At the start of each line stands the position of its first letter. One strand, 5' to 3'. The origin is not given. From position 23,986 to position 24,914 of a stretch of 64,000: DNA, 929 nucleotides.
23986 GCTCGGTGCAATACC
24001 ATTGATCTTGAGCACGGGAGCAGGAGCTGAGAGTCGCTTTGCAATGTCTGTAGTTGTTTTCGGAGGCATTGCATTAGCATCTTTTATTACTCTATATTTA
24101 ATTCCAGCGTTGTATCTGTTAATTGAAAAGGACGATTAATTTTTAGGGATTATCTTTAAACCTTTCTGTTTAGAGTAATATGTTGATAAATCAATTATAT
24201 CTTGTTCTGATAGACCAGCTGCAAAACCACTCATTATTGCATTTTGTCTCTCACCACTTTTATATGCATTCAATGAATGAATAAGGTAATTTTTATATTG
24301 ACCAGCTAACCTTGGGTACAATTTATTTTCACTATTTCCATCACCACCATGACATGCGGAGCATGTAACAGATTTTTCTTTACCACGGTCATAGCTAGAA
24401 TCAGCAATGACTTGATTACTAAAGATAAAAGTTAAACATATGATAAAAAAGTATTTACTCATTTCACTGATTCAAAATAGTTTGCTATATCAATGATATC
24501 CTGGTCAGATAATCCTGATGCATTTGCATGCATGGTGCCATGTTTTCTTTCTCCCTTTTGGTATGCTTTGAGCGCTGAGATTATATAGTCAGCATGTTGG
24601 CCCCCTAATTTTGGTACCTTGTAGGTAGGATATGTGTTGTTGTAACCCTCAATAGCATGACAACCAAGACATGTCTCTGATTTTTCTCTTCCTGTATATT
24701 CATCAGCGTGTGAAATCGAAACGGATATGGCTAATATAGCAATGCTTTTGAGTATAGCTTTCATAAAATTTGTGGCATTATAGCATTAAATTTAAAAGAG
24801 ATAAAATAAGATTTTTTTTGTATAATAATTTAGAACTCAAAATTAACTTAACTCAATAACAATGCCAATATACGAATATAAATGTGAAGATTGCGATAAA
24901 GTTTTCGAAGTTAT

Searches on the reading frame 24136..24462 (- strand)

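Call 23: search_protein_families(library=pfam, proteins=[window:24136-24462:-], max_evalue=0.00001)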
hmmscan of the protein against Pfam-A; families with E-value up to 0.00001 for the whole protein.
window:24136-24462:- (108 aa): 1 family
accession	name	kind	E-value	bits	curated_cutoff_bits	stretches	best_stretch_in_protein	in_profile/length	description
PF00034.26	Cytochrom_C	-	7.2e-08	34.1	21.3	1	26-95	3-85/90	Cytochrome c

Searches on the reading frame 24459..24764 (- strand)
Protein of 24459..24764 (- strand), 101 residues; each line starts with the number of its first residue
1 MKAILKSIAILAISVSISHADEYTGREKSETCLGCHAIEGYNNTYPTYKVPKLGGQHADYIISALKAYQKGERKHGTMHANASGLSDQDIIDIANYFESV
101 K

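Call 23: search_protein_families(library=pfam, proteins=[window:24459-24764:-], max_evalue=0.00001)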
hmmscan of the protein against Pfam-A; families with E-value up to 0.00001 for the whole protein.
window:24459-24764:- (101 aa): 1 family
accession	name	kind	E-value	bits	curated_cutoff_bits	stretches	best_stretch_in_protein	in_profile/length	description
PF00034.26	Cytochrom_C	-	3.9e-07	31.7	21.3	1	30-100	10-89/90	Cytochrome c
